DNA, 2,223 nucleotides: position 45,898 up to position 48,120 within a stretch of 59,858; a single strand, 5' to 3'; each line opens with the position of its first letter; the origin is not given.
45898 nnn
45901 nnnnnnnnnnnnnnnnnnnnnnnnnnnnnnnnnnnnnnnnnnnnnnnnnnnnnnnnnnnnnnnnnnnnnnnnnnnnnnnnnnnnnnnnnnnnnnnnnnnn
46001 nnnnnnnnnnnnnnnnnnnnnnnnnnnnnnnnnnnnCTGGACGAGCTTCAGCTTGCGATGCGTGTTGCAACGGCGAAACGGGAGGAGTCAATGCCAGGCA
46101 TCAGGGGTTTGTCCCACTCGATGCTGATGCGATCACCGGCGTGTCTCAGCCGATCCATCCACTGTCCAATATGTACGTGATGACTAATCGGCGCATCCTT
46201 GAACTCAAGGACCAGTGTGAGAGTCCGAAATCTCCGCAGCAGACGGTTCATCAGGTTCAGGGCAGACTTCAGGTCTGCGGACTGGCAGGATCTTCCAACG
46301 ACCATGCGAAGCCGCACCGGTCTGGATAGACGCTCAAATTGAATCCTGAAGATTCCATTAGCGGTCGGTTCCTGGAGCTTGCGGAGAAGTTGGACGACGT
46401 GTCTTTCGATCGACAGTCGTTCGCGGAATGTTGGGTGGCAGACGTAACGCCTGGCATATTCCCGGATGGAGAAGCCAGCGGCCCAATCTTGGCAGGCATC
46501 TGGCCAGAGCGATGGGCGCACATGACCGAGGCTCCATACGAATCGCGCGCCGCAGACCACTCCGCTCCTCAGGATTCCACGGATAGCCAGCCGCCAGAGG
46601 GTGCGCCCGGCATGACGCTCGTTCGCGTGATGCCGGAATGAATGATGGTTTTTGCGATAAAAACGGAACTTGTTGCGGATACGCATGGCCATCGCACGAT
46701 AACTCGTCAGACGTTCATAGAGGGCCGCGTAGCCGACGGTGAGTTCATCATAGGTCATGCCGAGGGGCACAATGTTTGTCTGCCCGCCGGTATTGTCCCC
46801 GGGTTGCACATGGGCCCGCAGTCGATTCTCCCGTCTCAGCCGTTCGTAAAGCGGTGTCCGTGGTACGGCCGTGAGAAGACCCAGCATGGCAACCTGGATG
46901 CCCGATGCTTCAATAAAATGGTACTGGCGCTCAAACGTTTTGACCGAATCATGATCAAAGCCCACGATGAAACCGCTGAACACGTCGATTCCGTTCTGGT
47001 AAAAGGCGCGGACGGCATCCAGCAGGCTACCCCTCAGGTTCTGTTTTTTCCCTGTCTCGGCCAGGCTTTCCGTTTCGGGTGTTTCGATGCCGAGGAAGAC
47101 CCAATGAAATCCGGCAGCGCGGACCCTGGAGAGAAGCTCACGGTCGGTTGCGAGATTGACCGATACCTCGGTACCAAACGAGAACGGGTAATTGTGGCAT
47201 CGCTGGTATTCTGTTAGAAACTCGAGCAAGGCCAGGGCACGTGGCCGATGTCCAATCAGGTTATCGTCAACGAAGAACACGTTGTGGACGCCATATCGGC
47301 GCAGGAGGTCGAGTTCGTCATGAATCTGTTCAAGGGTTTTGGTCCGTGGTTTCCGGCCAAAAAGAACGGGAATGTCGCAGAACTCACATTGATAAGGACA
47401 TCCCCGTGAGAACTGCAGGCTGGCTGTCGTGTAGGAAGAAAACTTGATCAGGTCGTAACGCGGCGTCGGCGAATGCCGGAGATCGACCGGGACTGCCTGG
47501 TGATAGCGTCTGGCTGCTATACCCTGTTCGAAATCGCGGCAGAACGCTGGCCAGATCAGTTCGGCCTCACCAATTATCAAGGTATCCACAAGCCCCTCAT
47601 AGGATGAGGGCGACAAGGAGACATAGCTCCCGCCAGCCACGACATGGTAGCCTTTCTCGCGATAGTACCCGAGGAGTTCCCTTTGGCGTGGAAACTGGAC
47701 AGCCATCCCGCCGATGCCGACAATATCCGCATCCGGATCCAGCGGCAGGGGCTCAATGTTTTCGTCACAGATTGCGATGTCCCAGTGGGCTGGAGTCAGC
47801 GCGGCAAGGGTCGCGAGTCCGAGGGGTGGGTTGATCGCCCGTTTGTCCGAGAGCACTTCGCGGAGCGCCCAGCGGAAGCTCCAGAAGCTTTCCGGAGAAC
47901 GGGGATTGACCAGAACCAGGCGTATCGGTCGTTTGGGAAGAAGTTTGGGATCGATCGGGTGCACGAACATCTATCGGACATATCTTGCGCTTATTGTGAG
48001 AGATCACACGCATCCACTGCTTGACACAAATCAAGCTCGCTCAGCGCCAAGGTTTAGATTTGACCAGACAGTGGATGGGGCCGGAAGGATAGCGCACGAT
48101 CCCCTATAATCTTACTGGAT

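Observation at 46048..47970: Unassigned B12-binding radical SAM enzyme is the first gene of the ubiD-ubiX operon: candidate new component of anaerobic quinone biosynthesis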

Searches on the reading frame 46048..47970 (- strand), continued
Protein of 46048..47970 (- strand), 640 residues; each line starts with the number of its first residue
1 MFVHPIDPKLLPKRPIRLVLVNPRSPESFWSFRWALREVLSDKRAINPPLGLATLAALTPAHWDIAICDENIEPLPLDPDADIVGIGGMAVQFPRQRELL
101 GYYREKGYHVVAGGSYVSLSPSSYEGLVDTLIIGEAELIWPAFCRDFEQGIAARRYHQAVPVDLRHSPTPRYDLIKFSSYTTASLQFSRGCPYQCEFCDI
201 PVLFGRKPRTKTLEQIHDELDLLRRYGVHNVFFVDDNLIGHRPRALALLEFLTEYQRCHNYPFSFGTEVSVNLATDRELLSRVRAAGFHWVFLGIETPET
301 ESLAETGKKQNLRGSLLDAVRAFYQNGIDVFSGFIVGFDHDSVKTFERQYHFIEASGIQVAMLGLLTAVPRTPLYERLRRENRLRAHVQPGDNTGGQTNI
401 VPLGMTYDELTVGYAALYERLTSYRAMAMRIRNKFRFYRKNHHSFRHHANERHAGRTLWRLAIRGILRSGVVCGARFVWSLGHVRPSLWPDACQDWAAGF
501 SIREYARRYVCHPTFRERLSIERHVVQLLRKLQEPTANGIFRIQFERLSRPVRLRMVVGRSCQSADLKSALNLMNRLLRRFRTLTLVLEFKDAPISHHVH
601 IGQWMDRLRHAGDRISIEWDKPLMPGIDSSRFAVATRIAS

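Call 75: search_protein_families(library=ncbifam, proteins=[L044:6458-7477:+, L035:13880-15601:+, L052:5130-7067:+], max_evalue=0.001)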
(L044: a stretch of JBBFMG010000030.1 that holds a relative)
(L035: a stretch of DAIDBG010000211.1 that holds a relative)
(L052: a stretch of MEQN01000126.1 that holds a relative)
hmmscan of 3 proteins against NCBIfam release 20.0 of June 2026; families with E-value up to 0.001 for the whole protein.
L044:6458-7477:+ (339 aa): 25 families
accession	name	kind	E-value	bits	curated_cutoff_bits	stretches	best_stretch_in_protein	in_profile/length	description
TIGR01212.1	TIGR01212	equivalog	1.3e-108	362.7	180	1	29-327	1-299/302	tRNA modification radical SAM protein MnmL/YtqA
TIGR01211.1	ELP3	subfamily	1.2e-18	67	350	1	108-287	165-341/522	tRNA uridine(34) 5-carboxymethylaminomethyl modification radical SAM/GNAT enzyme Elp3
TIGR04013.1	B12_SAM_MJ_1487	hypoth_equivalog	3.9e-13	49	251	1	144-252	247-354/382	TIGR04013 family B12-binding domain/radical SAM domain-containing protein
NF006067.1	PRK08208.1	equivalog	5.7e-13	48.6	380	1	68-269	49-251/427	STM4012 family radical SAM protein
TIGR04014.1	B12_SAM_MJ_0865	equivalog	1.3e-11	43.9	360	1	66-252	171-355/434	methyl-coenzyme M reductase glutamine C-methyltransferase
TIGR03994.1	rSAM_HemZ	equivalog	1.1e-10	41.3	321.4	1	68-267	98-298/401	coproporphyrinogen dehydrogenase HemZ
NF006065.0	PRK08207.2-4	equivalog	7.9e-10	38.3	922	1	143-263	266-384/484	coproporphyrinogen III oxidase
TIGR00089.1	TIGR00089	subfamily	8.3e-10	38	251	1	67-240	152-325/429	MiaB/RimO family radical SAM methylthiotransferase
NF006066.0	PRK08207.2-5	equivalog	2.8e-08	32.8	1117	1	119-253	262-393/518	coproporphyrinogen III oxidase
NF006060.0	PRK08207.1-3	equivalog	7.9e-08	31.5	653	1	145-254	249-355/477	coproporphyrinogen III oxidase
TIGR01579.1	MiaB-like-C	equivalog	1.3e-07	31.3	357.05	1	146-240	231-325/416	tRNA (N(6)-L-threonylcarbamoyladenosine(37)-C(2))-methylthiotransferase MtaB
NF006061.0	PRK08207.1-4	equivalog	1.3e-07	30.8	702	1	109-252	232-377/501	coproporphyrinogen III oxidase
TIGR01578.1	MiaB-like-B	hypoth_equivalog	2e-07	30.1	314.7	1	146-234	223-313/421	tRNA (N(6)-L-threonylcarbamoyladenosine(37)-C(2))-methylthiotransferase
TIGR04107.1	rSAM_HutW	equivalog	2.4e-07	30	400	1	171-262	157-249/419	heme anaerobic degradation radical SAM methyltransferase ChuW/HutW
NF006059.0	PRK08207.1-1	equivalog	3.3e-07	29.4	1012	1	68-256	185-379/496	coproporphyrinogen III oxidase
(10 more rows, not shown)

L035:13880-15601:+ (573 aa): 6 families
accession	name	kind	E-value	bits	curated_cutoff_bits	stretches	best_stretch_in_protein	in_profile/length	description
TIGR00545.2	lipoyltrans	equivalog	5.5e-36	124.2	280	1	59-262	13-209/328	lipoate--protein ligase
NF053751.1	LplAB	exception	6.9e-28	97.6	550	1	33-243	86-298/348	lipoate-protein ligase LplAB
NF053790.1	LplA_LipA_fuse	exception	6.3e-25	87.8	800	1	82-238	37-187/606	bifunctional lipoate--protein ligase/lipoyl synthase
NF053750.1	LplA_large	exception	1.7e-16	60.4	480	1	60-238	13-193/248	lipoate-protein ligase large subunit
NF008848.0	PRK11886.1-3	equivalog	0.00048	19.3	362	1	132-209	133-210/319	bifunctional biotin--[acetyl-CoA-carboxylase] ligase/biotin operon repressor BirA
NF006206.0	PRK08330.1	equivalog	0.00087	18.7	311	0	157-201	87-131/243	biotin--protein ligase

L052:5130-7067:+ (645 aa): 5 families
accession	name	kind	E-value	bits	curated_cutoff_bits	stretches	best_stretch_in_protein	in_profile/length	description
NF053751.1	LplAB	exception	1.8e-27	96.3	550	2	121-328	100-307/348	lipoate-protein ligase LplAB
TIGR00545.2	lipoyltrans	equivalog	2e-26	92.8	280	1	126-334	6-207/328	lipoate--protein ligase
NF053790.1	LplA_LipA_fuse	exception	9.3e-18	64.1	800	1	157-315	38-190/606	bifunctional lipoate--protein ligase/lipoyl synthase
NF053750.1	LplA_large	exception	2.1e-15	56.8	480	1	135-312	14-193/248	lipoate-protein ligase large subunit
NF053749.1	LplB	equivalog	6.3e-06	26.3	65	1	377-459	3-85/86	lipoate-protein ligase small subunit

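Call 77: find_encoding_contigs(protein=P0019, flank=6000, max_places=1)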
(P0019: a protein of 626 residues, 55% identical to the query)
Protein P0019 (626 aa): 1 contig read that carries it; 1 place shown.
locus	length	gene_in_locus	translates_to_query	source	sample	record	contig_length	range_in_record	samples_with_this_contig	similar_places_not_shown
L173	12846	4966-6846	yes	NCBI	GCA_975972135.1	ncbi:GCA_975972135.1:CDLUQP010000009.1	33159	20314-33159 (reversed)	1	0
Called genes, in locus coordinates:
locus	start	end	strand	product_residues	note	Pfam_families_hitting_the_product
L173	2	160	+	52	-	?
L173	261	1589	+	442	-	-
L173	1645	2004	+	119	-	PF00034:Cytochrom_C (weak)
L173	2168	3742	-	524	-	PF00890:FAD_binding_2, PF07992:Pyr_redox_2 (faint), PF02910:Succ_DH_flav_C (weak)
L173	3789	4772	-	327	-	PF02445:NadA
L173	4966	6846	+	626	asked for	PF02310:B12-binding (weak), PF04055:Radical_SAM, PF13282:DUF4070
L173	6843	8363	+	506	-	PF20695:UbiD_N, PF01977:UbiD, PF20696:UbiD_C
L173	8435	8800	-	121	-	PF01817:CM_2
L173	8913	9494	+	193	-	PF02036:SCP2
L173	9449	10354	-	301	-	PF01136:Peptidase_U32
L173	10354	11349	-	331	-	PF01136:Peptidase_U32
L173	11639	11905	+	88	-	PF00034:Cytochrom_C (weak)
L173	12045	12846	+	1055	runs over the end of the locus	PF02012:BNR (faint), PF13088:BNR_2 (faint), PF15902:Sortilin-Vps10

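Call 78: find_encoding_contigs(protein=P0023, flank=6000, max_places=1)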
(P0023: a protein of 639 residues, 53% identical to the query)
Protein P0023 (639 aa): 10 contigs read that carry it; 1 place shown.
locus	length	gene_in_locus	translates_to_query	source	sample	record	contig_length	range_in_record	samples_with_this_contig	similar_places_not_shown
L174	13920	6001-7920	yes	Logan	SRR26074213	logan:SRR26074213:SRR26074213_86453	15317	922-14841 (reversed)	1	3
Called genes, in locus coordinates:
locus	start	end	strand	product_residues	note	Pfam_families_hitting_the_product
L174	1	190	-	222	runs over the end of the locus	?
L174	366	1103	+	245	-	PF00027:cNMP_binding, PF13545:HTH_Crp_2, PF00325:Crp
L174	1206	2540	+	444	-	-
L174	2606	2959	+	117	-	-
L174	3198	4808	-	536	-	PF00890:FAD_binding_2, PF07992:Pyr_redox_2 (faint), PF12831:FAD_oxidored (faint)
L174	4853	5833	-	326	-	PF02445:NadA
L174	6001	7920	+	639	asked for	PF02310:B12-binding (weak), PF04055:Radical_SAM, PF13282:DUF4070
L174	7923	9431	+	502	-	PF20695:UbiD_N, PF01977:UbiD, PF20696:UbiD_C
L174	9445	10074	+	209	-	PF02441:Flavoprotein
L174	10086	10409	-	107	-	PF01817:CM_2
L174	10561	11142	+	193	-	PF02036:SCP2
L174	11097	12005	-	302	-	PF01136:Peptidase_U32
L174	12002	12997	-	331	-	PF01136:Peptidase_U32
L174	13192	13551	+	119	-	PF00034:Cytochrom_C (weak)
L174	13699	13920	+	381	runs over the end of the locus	?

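Call 79: find_encoding_contigs(protein=P0014, flank=6000, max_places=1)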
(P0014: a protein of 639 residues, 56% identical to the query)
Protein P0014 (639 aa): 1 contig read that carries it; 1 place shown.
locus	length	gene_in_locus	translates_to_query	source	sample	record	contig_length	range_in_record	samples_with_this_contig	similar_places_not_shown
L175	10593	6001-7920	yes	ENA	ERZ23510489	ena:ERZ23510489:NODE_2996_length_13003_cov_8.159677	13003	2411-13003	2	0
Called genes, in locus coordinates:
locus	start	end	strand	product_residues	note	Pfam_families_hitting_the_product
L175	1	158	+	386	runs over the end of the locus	PF01321:Creatinase_N, PF00557:Peptidase_M24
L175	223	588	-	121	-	PF01817:CM_2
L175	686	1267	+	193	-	PF02036:SCP2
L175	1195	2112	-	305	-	PF01136:Peptidase_U32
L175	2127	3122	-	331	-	PF01136:Peptidase_U32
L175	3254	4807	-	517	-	PF00890:FAD_binding_2, PF01266:DAO (weak), PF07992:Pyr_redox_2 (faint)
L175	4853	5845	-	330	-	PF02445:NadA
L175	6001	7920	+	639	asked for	PF02310:B12-binding (weak), PF04055:Radical_SAM, PF13282:DUF4070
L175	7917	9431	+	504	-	PF20695:UbiD_N, PF01977:UbiD, PF20696:UbiD_C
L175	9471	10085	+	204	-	PF02441:Flavoprotein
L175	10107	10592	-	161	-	?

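Call 80: find_encoding_contigs(protein=P0018, flank=6000, max_places=1)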
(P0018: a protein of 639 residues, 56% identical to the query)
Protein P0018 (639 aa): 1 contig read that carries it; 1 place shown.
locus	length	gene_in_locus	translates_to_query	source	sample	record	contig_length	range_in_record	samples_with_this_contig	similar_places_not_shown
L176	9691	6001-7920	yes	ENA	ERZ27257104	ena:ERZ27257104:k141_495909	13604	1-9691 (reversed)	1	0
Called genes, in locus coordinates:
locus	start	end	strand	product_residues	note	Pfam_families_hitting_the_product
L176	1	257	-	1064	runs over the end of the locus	PF14870:PSII_BNR (faint), PF25852:DUF6242_C (faint), PF02012:BNR (faint), PF15902:Sortilin-Vps10, PF13088:BNR_2 (weak)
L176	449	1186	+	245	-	PF00027:cNMP_binding, PF13545:HTH_Crp_2, PF00325:Crp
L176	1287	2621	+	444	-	-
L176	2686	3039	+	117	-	PF00034:Cytochrom_C (weak)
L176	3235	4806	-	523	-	PF00890:FAD_binding_2, PF07992:Pyr_redox_2 (faint), PF12831:FAD_oxidored (faint), PF02910:Succ_DH_flav_C (weak)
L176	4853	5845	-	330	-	PF02445:NadA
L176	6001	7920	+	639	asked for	PF02310:B12-binding (weak), PF04055:Radical_SAM, PF13282:DUF4070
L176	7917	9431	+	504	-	PF20695:UbiD_N, PF01977:UbiD, PF20696:UbiD_C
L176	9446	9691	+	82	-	?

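Call 81: search_protein_families(library=pfam, proteins=[window:46048-47970:-], max_evalue=10)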
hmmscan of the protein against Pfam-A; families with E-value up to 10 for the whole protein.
window:46048-47970:- (640 aa): 4 families
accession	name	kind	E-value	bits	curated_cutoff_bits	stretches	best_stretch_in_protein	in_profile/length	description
PF04055.27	Radical_SAM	-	7.5e-19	68.9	29.5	1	186-352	2-165/166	Radical SAM superfamily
PF13282.11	DUF4070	-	3.3e-12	47.1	22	1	372-508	1-137/144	Domain of unknown function (DUF4070)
PF08887.16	GAD-like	-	0.011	16.1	25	1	98-137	34-73/107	GAD-like domain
PF19864.5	Radical_SAM_N2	-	0.041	13.8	29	1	106-150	84-128/151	Radical SAM proteins, N-terminal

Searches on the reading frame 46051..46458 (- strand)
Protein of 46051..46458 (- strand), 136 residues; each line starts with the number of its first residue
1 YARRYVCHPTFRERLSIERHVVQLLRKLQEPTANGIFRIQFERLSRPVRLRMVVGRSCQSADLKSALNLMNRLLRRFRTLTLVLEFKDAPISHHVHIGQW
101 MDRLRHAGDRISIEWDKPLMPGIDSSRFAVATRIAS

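Call 59: search_protein_families(library=pfam, proteins=[window:46051-46458:-], max_evalue=10)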
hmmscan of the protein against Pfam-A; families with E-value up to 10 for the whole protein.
window:46051-46458:- (136 aa): 0 families

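Call 69: predict_structure(alignment_id=A5)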
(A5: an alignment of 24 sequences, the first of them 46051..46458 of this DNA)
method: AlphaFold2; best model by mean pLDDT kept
length: 136 residues; sequences in the alignment: 24
mean_pLDDT: 78.2   pTM: 0.72
mean pLDDT of the five models: 78.2, 76.6, 75.1, 74.0, 73.0
residues with pLDDT >= 90: 4; 70-90: 109; 50-70: 19; < 50: 4
segments of 3 or more residues with pLDDT < 50: 1-3
pLDDT, mean of each block of 10 residues (from residue 1): 57 83 76 71 78 83 83 88 85 81 86 79 75 64
secondary structure, 60 per line:
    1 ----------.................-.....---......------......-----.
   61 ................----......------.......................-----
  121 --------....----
elements in order: H11-27 H29-33 E37-42 E49-54 H60-76 E81-86 H93-110 E111-115 E129-132

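Call 71: fold_search(model_id=the predicted structure, library=pdb)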
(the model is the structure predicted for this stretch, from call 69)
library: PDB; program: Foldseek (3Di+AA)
matches with E <= 10: 1104; with E <= 0.001: 0
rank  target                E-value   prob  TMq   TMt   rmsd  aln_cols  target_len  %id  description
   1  2nyt_A                1.0e-02  0.92  0.35  0.27   8.8        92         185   14  The APOBEC2 Crystal Structure and Functional Implications for AID (released 2007-01-09)
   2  5w3v_D                1.2e-02  0.84  0.37  0.29  10.5       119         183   13  Crystal Structure of macaque APOBEC3H in complex with RNA (released 2017-10-25)
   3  5w3v_B                1.2e-02  0.80  0.36  0.28  10.5       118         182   14  Crystal Structure of macaque APOBEC3H in complex with RNA (released 2017-10-25)
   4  5w3v_A                1.2e-02  0.80  0.36  0.28  10.4       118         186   13  Crystal Structure of macaque APOBEC3H in complex with RNA (released 2017-10-25)
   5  2nyt_C                1.4e-02  0.91  0.36  0.28   8.4        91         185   14  The APOBEC2 Crystal Structure and Functional Implications for AID (released 2007-01-09)
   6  8q3b_E                1.5e-02  0.93  0.42  0.30   8.6       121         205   15  The closed state of the ASFV apo-RNA polymerase (released 2024-02-14)
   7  3e1u                  1.6e-02  0.80  0.34  0.26   8.0       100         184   16  The Crystal Structure of the Anti-Viral APOBEC3G Catalytic Domain (released 2008-10-07)
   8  6x91_H                1.9e-02  0.82  0.36  0.11   9.6       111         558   14  Crystal structure of MBP-fused human APOBEC1 (released 2020-12-09)
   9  5w3v_C                2.1e-02  0.69  0.36  0.28  10.3       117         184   12  Crystal Structure of macaque APOBEC3H in complex with RNA (released 2017-10-25)
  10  9e9v_E                2.4e-02  0.92  0.35  0.28   7.2        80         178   10  Structural Insights into HIV-1 Vif-Mediated Ubiquitination and Degradation of APOBEC3H (released 2026-03-11)
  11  2nyt_D                2.4e-02  0.91  0.33  0.26   3.9        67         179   16  The APOBEC2 Crystal Structure and Functional Implications for AID (released 2007-01-09)
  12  2rpz_MODEL_1_A        3.1e-02  0.60  0.32  0.25   9.2        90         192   16  Solution structure of the monomeric form of mouse APOBEC2 (released 2009-12-22)
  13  8q3k_E                3.4e-02  0.87  0.42  0.30   8.7       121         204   15  The open state of the ASFV apo-RNA polymerase (released 2024-02-14)
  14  6k3j_MODEL_1_A        4.1e-02  0.77  0.31  0.24   4.1        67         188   16  Solution structure of APOBEC3G-CD2 with ssDNA, Product A (released 2019-06-12)
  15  6nfm                  5.3e-02  0.77  0.32  0.25   4.0        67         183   16  Crystal Structure of the Cancer Genomic DNA Mutator APOBEC3B with loop 7 from APOBEC3G (released 2019-12-25)
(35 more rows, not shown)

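Call 87: search_protein_representatives(alignment_id=A5)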
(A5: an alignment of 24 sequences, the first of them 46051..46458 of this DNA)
Query: 24 sequences, 137 profile positions. Proteins with E-value up to 0.001 (for the whole library): 236; up to 1e-10: 161; up to 1e-30: 17. The best 150 are listed.
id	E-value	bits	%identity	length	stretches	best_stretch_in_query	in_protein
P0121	1.9e-43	163.9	-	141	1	1-136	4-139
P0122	1.9e-39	150.9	-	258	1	1-135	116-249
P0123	1.6e-38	147.9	-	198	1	1-135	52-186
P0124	5.7e-37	142.9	-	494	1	1-135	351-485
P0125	1.8e-36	141.2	-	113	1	32-136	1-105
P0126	5.7e-36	139.6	-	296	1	1-135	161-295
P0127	1.3e-35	138.5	-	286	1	1-135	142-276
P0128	1.6e-35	138.2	-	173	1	1-135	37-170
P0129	2.1e-34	134.5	-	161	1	1-133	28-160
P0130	3.5e-34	133.8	-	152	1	1-136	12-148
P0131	1.2e-32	128.8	-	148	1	1-135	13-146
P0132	1.8e-32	128.3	-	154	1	1-135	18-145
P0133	6.8e-32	126.4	-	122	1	24-135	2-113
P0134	7.0e-32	126.4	-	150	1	1-135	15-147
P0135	1.1e-31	125.8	-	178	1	1-135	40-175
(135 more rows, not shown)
